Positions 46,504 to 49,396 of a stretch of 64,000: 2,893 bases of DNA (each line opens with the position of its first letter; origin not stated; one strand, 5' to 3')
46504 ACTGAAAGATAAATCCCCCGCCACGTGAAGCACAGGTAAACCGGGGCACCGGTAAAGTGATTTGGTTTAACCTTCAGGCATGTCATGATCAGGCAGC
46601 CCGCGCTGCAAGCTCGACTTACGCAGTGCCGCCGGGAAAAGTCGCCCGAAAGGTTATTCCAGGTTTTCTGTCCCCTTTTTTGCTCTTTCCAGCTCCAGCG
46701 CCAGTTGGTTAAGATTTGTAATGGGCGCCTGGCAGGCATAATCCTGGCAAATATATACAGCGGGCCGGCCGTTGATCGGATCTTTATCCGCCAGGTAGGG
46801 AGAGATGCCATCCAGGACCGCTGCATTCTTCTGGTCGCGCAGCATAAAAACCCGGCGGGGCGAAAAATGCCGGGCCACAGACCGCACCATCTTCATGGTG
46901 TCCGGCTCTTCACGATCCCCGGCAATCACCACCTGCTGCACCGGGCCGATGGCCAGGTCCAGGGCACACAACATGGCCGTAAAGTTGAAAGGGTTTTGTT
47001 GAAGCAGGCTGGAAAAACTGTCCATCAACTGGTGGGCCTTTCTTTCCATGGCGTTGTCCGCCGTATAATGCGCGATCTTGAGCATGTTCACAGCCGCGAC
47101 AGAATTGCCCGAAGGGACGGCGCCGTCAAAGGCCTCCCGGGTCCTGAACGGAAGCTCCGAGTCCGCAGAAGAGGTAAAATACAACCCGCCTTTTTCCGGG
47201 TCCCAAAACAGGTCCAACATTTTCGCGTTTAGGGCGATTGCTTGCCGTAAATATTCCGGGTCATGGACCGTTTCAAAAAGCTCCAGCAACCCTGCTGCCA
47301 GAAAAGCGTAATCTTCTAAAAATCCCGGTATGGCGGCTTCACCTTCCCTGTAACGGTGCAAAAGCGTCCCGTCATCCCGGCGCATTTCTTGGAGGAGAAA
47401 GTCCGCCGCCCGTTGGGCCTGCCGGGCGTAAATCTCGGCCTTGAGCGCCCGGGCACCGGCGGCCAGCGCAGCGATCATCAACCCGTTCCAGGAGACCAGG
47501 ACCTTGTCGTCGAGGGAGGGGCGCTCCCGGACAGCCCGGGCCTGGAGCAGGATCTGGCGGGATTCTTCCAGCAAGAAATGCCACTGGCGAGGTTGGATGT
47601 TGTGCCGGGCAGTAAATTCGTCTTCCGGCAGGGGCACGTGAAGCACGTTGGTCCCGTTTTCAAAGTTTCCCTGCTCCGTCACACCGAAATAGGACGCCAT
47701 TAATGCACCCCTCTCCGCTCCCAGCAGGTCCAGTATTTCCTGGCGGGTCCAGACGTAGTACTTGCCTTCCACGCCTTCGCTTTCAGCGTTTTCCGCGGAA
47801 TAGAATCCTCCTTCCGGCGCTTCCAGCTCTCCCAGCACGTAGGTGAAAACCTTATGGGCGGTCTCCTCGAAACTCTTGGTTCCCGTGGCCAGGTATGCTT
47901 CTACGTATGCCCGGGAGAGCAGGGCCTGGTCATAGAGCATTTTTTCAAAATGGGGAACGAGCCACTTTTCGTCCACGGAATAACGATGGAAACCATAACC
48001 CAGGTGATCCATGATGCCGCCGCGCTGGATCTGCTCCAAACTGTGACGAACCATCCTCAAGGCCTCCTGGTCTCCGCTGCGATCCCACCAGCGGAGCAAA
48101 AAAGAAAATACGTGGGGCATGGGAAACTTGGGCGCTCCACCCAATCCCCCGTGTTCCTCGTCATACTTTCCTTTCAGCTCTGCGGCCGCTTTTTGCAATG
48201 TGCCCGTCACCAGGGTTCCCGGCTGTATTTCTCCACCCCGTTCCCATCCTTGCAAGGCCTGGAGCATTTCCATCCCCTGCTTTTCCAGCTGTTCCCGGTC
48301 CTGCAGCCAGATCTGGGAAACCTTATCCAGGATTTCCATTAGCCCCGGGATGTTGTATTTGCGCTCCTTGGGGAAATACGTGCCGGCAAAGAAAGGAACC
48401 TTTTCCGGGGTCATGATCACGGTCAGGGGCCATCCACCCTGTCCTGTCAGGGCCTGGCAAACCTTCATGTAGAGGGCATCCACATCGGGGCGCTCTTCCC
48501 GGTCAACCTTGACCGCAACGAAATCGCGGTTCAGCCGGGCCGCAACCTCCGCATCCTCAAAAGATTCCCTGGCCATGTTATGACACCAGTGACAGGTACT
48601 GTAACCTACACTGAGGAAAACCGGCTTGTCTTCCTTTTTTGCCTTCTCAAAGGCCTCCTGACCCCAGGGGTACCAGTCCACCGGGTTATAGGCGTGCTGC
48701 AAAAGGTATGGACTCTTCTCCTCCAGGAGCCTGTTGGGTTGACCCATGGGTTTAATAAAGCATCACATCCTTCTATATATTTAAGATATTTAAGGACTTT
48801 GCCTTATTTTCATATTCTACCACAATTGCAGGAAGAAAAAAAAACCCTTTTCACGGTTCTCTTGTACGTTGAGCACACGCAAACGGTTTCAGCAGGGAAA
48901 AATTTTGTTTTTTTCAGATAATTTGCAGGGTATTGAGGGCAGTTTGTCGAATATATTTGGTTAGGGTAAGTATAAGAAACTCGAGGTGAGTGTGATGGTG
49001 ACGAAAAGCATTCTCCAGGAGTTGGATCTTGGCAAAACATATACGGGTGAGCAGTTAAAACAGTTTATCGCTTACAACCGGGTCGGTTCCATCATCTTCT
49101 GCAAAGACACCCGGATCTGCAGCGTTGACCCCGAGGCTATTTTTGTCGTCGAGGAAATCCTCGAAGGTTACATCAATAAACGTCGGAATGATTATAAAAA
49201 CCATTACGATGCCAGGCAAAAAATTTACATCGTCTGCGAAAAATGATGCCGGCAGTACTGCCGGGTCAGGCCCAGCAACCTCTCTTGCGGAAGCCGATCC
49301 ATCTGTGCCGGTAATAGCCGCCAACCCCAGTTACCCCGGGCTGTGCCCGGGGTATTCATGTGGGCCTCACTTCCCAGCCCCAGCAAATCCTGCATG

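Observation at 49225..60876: Glycogen operon glgB-glgC-glgD-glgA-glgP has no glgX; a GH13 + GH77 fusion (1151 aa) sits in its place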

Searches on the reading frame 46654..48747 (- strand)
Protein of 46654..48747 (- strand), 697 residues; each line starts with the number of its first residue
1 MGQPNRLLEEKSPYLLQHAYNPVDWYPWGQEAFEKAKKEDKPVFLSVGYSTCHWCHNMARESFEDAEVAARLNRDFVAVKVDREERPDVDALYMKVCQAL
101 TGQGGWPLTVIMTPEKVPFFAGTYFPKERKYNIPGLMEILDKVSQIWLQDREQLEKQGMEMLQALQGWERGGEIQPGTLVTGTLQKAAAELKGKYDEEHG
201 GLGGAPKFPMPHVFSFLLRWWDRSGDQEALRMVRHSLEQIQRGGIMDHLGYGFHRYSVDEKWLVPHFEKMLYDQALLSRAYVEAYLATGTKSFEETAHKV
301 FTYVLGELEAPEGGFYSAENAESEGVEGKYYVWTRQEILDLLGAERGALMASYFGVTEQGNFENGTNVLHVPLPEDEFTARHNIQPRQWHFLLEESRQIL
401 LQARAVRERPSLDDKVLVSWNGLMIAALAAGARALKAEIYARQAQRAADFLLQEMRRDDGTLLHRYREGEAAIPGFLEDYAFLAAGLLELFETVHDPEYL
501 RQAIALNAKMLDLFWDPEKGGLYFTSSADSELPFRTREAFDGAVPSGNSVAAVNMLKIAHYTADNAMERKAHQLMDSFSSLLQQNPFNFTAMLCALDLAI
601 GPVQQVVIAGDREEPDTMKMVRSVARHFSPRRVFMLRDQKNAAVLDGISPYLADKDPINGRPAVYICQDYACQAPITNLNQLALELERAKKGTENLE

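Call 3: search_protein_families(library=pfam, proteins=[window:46654-48747:-])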
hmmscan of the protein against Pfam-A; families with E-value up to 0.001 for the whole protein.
window:46654-48747:- (697 aa): 4 families
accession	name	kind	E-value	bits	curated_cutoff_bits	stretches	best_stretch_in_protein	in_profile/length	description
PF03190.21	Thioredox_DsbH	-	6.5e-78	260.8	27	1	5-166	2-163/163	Protein of unknown function, DUF255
PF13899.12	Thioredoxin_7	-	8.4e-10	39.1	27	1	24-113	1-82/83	Thioredoxin-like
PF13098.12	Thioredoxin_2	-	0.0002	22.1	27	1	36-88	1-55/104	Thioredoxin-like domain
PF07221.17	GlcNAc_2-epim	-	0.00059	19.6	23.4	0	441-537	162-273/347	N-acylglucosamine 2-epimerase (GlcNAc 2-epimerase)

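Call 4: search_protein_families(library=ncbifam, proteins=[window:46654-48747:-])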
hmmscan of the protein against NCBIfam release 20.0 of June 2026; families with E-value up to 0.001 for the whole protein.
window:46654-48747:- (697 aa): 2 families
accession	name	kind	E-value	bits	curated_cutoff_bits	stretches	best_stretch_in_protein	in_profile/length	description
NF045694.1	seleno_TsoB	exception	1.2e-07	30.2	805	1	22-84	456-518/572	rhodanese/DsbD fusion-like selenoprotein TsoB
NF041199.1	trx7_PDZ_seleno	equivalog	0.00043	19.3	300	1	25-89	3-68/390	Trx7/PDZ domain-containing (seleno)protein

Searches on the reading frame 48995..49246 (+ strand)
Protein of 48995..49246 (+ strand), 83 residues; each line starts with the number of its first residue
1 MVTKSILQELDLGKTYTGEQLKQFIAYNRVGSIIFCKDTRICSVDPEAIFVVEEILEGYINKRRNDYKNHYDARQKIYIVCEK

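Call 54: search_protein_families(library=pfam, proteins=[window:48995-49246:+], max_evalue=0.01)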
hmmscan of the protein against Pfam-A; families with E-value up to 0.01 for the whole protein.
window:48995-49246:+ (83 aa): 0 families
